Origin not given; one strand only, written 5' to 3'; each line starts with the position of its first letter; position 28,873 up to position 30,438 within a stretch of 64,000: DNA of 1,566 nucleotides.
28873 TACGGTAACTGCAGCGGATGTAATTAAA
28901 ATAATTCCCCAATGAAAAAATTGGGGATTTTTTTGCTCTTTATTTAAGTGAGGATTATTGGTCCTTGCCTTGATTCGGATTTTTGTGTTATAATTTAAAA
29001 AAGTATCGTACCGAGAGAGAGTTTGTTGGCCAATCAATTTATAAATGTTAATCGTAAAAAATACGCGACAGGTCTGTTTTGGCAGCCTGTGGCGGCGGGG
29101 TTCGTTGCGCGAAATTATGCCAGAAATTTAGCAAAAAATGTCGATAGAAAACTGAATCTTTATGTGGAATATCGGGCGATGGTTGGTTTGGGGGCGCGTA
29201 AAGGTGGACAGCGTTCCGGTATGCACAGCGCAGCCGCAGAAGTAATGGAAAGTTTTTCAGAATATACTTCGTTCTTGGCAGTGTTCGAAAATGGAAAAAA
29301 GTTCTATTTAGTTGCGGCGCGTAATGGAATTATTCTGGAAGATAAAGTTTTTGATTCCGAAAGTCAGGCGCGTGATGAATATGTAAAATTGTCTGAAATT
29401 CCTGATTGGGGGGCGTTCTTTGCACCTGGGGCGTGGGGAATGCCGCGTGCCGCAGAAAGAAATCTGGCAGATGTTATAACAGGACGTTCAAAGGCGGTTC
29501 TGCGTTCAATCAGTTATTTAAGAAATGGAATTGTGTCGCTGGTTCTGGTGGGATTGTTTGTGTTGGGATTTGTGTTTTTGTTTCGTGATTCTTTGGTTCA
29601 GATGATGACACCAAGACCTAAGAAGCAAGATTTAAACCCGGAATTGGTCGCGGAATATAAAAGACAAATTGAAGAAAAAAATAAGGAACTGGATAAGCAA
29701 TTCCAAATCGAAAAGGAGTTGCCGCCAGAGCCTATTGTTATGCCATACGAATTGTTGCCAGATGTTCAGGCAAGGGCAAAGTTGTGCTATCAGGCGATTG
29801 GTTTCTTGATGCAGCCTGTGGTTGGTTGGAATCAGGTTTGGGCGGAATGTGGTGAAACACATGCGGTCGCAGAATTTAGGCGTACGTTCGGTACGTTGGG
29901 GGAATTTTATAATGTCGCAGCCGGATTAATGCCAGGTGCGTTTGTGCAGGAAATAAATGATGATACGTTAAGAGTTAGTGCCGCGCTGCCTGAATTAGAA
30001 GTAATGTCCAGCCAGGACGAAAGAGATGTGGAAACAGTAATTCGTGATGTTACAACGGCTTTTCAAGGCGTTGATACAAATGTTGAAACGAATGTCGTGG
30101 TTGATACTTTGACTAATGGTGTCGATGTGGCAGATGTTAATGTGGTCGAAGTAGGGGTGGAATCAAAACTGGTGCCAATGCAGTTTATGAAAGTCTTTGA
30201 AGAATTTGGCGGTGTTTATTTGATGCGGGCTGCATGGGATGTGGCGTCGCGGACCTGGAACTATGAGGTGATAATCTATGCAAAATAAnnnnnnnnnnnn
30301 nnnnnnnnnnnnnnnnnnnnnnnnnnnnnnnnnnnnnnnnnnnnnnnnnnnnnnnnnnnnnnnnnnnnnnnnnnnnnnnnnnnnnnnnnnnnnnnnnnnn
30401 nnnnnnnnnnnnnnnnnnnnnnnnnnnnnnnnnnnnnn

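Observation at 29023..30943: PilP-like periplasmic protein and a large bitopic partner in a locus that lacks a secretin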

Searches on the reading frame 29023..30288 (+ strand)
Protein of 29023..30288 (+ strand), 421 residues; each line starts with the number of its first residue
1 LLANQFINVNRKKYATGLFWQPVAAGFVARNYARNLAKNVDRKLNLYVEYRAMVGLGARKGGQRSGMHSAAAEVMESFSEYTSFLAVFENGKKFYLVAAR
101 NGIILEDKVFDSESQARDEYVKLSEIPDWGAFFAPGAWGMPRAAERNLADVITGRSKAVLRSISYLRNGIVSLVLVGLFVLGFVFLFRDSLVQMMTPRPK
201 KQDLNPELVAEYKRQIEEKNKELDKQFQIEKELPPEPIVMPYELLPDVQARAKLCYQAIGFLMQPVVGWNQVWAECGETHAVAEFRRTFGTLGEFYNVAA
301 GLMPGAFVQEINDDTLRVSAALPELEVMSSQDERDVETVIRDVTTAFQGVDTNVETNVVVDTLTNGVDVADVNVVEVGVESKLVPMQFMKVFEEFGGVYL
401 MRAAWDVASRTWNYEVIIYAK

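Call 4: search_protein_families(library=pfam, proteins=[window:29023-30288:+], max_evalue=0.1)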
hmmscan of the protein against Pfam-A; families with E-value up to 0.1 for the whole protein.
window:29023-30288:+ (421 aa): 1 family
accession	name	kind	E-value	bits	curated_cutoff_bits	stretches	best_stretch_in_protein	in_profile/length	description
PF06864.17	PAP_PilO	-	3.7e-05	23.2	26.7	1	15-162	2-164/419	Pilin accessory protein (PilO)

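Call 5: search_protein_families(library=ncbifam, proteins=[window:29023-30288:+], max_evalue=0.1)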
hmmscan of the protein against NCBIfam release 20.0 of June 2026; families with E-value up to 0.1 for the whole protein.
window:29023-30288:+ (421 aa): 0 families

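Call 11: find_homologous_proteins(query=window:29023-30288:+, max_evalue=0.001)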
Query window:29023-30288:+ (421 aa): 806 proteins with E <= 0.001 among 8000 candidates; the best 120 are listed.
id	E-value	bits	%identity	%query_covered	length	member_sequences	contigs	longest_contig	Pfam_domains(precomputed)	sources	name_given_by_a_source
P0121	9.8e-279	942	100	100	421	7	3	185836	-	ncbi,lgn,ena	-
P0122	4.4e-222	755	77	100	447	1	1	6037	PF06864.18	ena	-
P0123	3.6e-220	749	77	100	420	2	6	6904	PF06864.18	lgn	-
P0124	4.3e-218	742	76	100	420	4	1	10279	PF06864.18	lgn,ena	-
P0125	1.2e-217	741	76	100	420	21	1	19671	PF06864.18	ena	-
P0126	4.6e-217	739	75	100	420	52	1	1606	PF06864.18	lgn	-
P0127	2.6e-216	736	75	100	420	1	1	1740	PF06864.18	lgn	-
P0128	1.3e-214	731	76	100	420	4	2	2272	PF06864.18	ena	-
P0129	1.6e-214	730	75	100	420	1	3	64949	PF06864.18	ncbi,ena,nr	ncbi:MAG: type 4b pilus protein PilO2 [Alphaproteobacteria bacterium]|nr:type 4b pilus protein PilO2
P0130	2.2e-214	730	74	100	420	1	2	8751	PF06864.18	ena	-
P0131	3.8e-214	729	75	100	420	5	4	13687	PF06864.18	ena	-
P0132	9.3e-214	728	75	100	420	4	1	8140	PF06864.18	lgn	-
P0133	6.3e-212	722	75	100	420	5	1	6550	PF06864.18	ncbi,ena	-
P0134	9.6e-212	721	75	100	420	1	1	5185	-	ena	-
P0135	3.8e-211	719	73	100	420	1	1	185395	PF06864.18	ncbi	-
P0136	1.2e-209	714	72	100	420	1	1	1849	PF06864.18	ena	-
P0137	4.4e-209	713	73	100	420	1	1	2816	PF06864.18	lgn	-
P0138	7.6e-209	712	72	100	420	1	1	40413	PF06864.18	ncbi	-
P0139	8.0e-209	712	73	100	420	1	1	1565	PF06864.18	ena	-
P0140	1.2e-208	711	71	100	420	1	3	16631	PF06864.18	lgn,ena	-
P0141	1.2e-208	711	74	100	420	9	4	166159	PF06864.18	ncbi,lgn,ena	-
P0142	1.4e-208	711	73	100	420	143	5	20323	PF06864.18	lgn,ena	-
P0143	3.2e-207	706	74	100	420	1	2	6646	PF06864.18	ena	-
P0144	6.7e-207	705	74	100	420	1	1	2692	PF06864.18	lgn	-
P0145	9.0e-207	705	72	100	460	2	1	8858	PF06864.18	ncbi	-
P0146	3.2e-206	703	72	100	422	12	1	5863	PF06864.18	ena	-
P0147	6.2e-206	702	72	100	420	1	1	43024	PF06864.18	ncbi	-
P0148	1.4e-205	701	72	100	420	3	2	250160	PF06864.18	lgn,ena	-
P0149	1.6e-205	701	73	100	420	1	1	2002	PF06864.18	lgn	-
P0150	2.7e-205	700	73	100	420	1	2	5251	PF06864.18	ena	-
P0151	5.0e-205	699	73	100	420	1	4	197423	PF06864.18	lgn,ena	-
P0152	5.0e-205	699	73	100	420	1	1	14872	PF06864.18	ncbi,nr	ncbi:MAG: type 4b pilus protein PilO2 [Alphaproteobacteria bacterium]|nr:type 4b pilus protein PilO2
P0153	6.2e-205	699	73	100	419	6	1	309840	PF06864.18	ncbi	-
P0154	3.1e-204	697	72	100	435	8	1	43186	PF06864.18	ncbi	-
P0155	6.0e-203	692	72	100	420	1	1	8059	PF06864.18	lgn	-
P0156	1.6e-202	691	72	100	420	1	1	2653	PF06864.18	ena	-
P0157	2.0e-202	691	72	100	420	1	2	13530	PF06864.18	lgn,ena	-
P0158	2.2e-202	690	71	100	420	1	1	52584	PF06864.18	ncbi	-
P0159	8.2e-202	689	69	100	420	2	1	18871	PF06864.18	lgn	-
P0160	8.2e-202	689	72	100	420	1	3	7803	PF06864.18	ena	-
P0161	1.0e-201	688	70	100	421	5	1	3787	PF06864.18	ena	-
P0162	1.2e-201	688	71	100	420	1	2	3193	PF06864.18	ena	-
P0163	2.2e-201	687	71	100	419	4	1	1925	PF06864.18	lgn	-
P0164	3.2e-201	687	72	100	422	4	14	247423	PF06864.18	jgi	-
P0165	4.0e-201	686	70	100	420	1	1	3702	PF06864.18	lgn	-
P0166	4.8e-201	686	70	100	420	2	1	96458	PF06864.18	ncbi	-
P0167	1.3e-200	685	70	100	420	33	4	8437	PF06864.18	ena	-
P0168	1.5e-200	684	71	100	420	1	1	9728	PF06864.18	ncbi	-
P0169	3.6e-200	683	69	100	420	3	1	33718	PF06864.18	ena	-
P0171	1.3e-199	681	71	100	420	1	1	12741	PF06864.18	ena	-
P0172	1.7e-199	681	71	100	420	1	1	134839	PF06864.18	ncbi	-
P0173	1.7e-199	681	70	100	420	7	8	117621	PF06864.18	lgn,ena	-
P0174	2.1e-199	681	70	100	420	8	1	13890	PF06864.18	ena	-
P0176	5.8e-199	679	70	100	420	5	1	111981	PF06864.18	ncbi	-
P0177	1.2e-198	678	69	100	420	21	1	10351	PF06864.18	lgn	-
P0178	1.3e-198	678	69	100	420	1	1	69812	PF06864.18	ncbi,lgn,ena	-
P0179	4.3e-198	676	69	100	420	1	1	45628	PF06864.18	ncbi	-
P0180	7.4e-198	676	69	100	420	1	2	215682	PF06864.18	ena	-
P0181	2.5e-196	671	69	100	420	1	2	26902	PF06864.18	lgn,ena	-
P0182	2.7e-196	670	68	100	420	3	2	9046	PF06864.18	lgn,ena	-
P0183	2.9e-196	670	69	100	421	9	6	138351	PF06864.18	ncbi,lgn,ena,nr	ncbi:MAG: type 4b pilus protein PilO2 [Alphaproteobacteria bacterium]|nr:type 4b pilus protein PilO2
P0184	9.0e-196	669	69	100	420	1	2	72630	PF06864.18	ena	-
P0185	1.2e-195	668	70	100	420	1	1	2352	PF06864.18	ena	-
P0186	1.3e-195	668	68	100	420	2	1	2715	PF06864.18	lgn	-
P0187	1.4e-195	668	68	100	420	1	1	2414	PF06864.18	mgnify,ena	mgnify:CR=1 FL=1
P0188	1.9e-195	668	69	100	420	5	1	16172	PF06864.18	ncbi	-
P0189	2.2e-195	667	69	100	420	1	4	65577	PF06864.18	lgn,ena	-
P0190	2.8e-195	667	68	100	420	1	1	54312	PF06864.18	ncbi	-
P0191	2.9e-195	667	68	100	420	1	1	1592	PF06864.18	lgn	-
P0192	4.3e-195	666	68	100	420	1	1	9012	PF06864.18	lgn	-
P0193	6.8e-195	666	68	100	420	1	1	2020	PF06864.18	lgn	-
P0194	7.8e-195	666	68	100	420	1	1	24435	PF06864.18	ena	-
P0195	1.2e-194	665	70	98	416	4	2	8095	PF06864.18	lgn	-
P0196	1.6e-194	665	68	100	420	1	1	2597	PF06864.18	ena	-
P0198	2.8e-194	664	69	100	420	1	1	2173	PF06864.18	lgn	-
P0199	3.8e-194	663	68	100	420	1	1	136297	PF06864.18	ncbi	-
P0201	5.7e-194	663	69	100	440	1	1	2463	PF06864.18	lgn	-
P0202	8.7e-194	662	69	100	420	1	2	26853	PF06864.18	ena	-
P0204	2.1e-193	661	68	100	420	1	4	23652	PF06864.18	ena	-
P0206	2.8e-193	661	69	100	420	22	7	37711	PF06864.18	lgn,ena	-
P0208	7.2e-193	659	68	100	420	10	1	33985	PF06864.18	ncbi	-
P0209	7.6e-193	659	68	100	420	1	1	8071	PF06864.18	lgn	-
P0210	8.7e-193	659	69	100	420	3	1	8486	PF06864.18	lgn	-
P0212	2.2e-192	658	69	100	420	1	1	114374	PF06864.18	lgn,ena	-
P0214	4.0e-192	657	69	100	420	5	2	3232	PF06864.18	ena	-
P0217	8.0e-192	656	69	100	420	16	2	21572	PF06864.18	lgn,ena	-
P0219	1.0e-191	655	66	100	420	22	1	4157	PF06864.18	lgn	-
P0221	2.6e-191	654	68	100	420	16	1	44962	PF06864.18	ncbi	-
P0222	2.9e-191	654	68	100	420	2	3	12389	PF06864.18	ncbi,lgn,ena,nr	ncbi:MAG: type 4b pilus protein PilO2 [Alphaproteobacteria bacterium]|nr:type 4b pilus protein PilO2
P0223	3.5e-191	654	69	100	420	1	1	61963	PF06864.18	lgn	-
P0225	7.5e-191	653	67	100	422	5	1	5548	PF06864.18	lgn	-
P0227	2.4e-190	651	67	100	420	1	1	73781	PF06864.18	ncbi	-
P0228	4.0e-190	650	67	100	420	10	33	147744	PF06864.18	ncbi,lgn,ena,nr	ncbi:MAG: type 4b pilus protein PilO2 [Alphaproteobacteria bacterium]|nr:type 4b pilus protein PilO2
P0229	4.4e-190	650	66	100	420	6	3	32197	PF06864.18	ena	-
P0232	1.4e-189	648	68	100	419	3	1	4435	PF06864.18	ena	-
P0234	2.4e-189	648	65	100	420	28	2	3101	PF06864.18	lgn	-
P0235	3.5e-189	647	66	100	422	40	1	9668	PF06864.18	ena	-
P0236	3.5e-189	647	65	100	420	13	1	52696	PF06864.18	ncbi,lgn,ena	-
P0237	5.7e-188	643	68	100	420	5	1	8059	PF06864.18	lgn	-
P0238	5.8e-188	643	67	100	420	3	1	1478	PF06864.18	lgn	-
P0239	5.9e-188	643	66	100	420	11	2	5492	PF06864.18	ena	-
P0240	7.7e-188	643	66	99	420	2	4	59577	PF06864.18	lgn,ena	-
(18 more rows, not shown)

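Call 18: search_solved_structures(query=A2, max_evalue=10, show_alignments=2)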
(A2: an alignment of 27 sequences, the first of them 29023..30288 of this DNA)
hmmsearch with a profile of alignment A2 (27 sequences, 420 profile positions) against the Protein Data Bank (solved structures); distinct sequences matched with E-value up to 10: 5.
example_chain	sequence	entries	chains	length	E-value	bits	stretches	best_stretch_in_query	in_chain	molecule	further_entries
4bz0_A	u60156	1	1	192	0.0076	18.6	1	1-78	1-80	PUTATIVE TYPE IV PILUS BIOSYNTHESIS PROTEIN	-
4byz_A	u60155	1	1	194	0.0078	18.6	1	1-78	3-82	TYPE IV PILUS BIOSYNTHESIS PROTEIN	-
3vhj_A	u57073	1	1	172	0.0097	18.3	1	7-139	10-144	BfpC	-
7zr2_A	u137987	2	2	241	0.74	12.1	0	307-353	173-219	Spike protein S2',Chimeric protein mimic of SARS-CoV-2 Spike HR1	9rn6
6iak_A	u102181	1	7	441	1.9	10.7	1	319-394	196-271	Uncharacterized protein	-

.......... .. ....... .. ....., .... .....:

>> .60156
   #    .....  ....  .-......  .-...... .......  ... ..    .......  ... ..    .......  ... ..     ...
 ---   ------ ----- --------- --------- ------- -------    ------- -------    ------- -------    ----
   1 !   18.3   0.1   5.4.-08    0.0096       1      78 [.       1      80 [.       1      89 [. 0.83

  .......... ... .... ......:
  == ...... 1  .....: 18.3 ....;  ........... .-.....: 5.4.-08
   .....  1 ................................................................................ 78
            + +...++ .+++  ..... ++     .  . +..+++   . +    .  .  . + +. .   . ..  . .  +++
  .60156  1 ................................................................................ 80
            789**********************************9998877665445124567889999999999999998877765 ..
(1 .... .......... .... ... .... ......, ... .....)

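Call 19: search_dna_similar(query=window:29023-30288:+, collection=plasmids, mode=protein, max_evalue=0.001, max_rows=20)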
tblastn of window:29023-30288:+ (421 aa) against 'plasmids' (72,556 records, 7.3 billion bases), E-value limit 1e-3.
Records with a match: 10; places in all: 10; records where one place covers at least 80% of the query: 0.
Best place of each record, by identity: <60% 10.
By first word of the organism name: Escherichia 6; Bosea 2; Hydrogenophaga 1; Methylovorus 1.
By predicted mobility (MOB-suite, as given by PLSDB): conjugative 4; non-mobilizable 3; mobilizable 3.
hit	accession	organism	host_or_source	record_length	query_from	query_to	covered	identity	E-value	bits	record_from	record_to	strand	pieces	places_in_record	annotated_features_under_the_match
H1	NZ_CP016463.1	Bosea sp. RAC05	Microbial isolate,Algal phycosphere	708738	7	155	35%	27.7%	6e-6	56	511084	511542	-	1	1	pilO2: type 4b pilus protein PilO2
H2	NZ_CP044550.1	Hydrogenophaga sp. BPS33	-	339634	5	145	33%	29.1%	2e-9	67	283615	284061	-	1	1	pilO2: type 4b pilus protein PilO2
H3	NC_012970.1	Methylovorus glucosotrophus SIP3-4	-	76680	2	155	37%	25.7%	1e-4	52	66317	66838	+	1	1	pilO2: type 4b pilus protein PilO2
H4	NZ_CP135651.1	Escherichia coli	-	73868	9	159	36%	24.4%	8e-5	53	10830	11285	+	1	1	hypothetical protein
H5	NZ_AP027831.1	Escherichia coli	Homo sapiens,whole organism,feces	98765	9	159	36%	24.4%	8e-5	53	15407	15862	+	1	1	type 4b pilus protein PilO2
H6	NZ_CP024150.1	Escherichia coli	single cell,clinical patient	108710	9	159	36%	24.4%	8e-5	53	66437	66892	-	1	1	type 4b pilus protein PilO2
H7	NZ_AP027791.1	Escherichia coli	-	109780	9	159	36%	24.4%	8e-5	53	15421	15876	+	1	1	type 4b pilus protein PilO2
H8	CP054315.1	Escherichia coli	Homo sapiens,whole organism,rectal swab ...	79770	9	159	36%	24.4%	9e-5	53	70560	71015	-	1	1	hypothetical protein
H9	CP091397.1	Escherichia coli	Homo sapiens,human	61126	9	159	36%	24.4%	9e-5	52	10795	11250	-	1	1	type 4b pilus protein PilO2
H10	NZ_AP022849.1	Bosea sp. ANAM02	Callyspongia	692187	52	164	27%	30.4%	4e-5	54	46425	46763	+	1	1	pilO2: type 4b pilus protein PilO2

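Call 21: get_annotated_region(hit=H2, flank=10000)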
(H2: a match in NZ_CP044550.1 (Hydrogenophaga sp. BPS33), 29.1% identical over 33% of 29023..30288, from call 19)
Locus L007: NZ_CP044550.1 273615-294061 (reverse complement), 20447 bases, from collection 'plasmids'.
description: Hydrogenophaga sp. BPS33 plasmid pBPS33-1, complete sequence
organism: Hydrogenophaga sp. BPS33 (NCBI taxid 2651974)
taxonomy: Bacteria; Pseudomonadota; Betaproteobacteria; Burkholderiales; Comamonadaceae; Hydrogenophaga; Hydrogenophaga sp. BPS33
host: -; source: -; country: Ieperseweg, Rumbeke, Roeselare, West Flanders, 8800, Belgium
typing (MOB-suite, as given by PLSDB): non-mobilizable
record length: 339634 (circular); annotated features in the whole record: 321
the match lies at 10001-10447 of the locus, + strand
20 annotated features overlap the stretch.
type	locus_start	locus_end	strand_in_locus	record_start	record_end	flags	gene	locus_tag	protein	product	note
CDS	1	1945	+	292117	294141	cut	-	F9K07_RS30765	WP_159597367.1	AAA family ATPase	-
CDS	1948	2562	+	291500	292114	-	-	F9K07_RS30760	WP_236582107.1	lytic transglycosylase domain-containing protein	-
CDS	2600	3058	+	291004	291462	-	-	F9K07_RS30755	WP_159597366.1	hypothetical protein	-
CDS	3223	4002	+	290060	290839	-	-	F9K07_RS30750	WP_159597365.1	type IV secretion system protein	-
CDS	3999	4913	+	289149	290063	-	-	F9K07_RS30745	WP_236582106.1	TrbG/VirB9 family P-type conjugative transfer protein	-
CDS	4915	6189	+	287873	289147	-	-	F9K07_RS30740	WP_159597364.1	TrbI/VirB10 family protein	-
CDS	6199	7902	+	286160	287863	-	-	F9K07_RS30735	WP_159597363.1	TcpQ domain-containing protein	-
CDS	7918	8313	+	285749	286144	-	-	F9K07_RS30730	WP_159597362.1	TcpQ domain-containing protein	-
CDS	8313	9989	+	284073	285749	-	-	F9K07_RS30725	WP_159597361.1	PilN family type IVB pilus formation outer membrane protein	GO:0009297 - pilus assembly [Evidence IEA]; GO:0009306 - protein secretion [Evidence IEA]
CDS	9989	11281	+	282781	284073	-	pilO2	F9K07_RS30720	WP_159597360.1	type 4b pilus protein PilO2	-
CDS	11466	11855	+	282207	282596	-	pilP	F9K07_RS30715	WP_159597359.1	type IV pilus biogenesis protein PilP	GO:0009297 - pilus assembly [Evidence IEA]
CDS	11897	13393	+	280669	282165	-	-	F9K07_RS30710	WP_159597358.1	ATPase, T2SS/T4P/T4SS family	-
CDS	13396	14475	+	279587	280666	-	-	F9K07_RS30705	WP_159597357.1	type II secretion system F family protein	-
CDS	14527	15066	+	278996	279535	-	-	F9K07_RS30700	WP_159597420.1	type 4 pilus major pilin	-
CDS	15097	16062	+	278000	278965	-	-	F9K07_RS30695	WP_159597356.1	ATPase, T2SS/T4P/T4SS family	-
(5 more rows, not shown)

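Call 22: get_annotated_region(hit=H1, flank=10000)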
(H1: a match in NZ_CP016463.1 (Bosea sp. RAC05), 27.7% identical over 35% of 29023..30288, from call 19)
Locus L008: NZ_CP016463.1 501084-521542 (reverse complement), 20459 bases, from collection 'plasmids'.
description: Bosea sp. RAC05 plasmid pBSY19_1, complete sequence
organism: Bosea sp. RAC05 (NCBI taxid 1842539)
taxonomy: Bacteria; Pseudomonadota; Alphaproteobacteria; Hyphomicrobiales; Boseaceae; Bosea; Bosea sp. RAC05
host: -; source: Microbial isolate,Algal phycosphere; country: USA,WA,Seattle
typing (MOB-suite, as given by PLSDB): non-mobilizable
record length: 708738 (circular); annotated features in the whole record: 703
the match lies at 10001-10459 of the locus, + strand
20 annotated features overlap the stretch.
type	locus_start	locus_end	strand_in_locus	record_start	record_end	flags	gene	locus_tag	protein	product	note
CDS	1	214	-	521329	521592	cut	-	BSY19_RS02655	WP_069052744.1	HU family DNA-binding protein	GO:0030261 - chromosome condensation [Evidence IEA]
CDS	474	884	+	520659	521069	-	-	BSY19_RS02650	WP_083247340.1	helix-turn-helix transcriptional regulator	-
CDS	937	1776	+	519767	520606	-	-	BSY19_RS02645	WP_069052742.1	thermonuclease family protein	-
CDS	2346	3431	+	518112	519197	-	-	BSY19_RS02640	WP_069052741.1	replication initiation protein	GO:0006270 - DNA replication initiation [Evidence IEA]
CDS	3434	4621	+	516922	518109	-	-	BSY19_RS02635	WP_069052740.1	hypothetical protein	-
CDS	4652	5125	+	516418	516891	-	-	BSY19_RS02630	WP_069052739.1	hypothetical protein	-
CDS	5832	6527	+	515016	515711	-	-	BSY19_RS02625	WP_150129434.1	hypothetical protein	-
CDS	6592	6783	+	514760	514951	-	-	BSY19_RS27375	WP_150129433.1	hypothetical protein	-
CDS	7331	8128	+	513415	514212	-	-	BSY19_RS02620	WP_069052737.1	toxin co-regulated pilus biosynthesis Q family protein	-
CDS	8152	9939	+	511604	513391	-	-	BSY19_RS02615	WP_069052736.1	secretin N-terminal domain-containing protein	GO:0009297 - pilus assembly [Evidence IEA]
CDS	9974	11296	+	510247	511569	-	pilO2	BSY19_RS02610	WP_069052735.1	type 4b pilus protein PilO2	-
CDS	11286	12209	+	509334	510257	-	-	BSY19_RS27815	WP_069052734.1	hypothetical protein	-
CDS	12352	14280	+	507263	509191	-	-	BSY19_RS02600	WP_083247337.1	ATPase, T2SS/T4P/T4SS family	-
CDS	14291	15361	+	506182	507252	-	-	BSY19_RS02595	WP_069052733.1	type II secretion system F family protein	-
CDS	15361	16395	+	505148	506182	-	-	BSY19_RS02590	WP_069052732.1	ATPase, T2SS/T4P/T4SS family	-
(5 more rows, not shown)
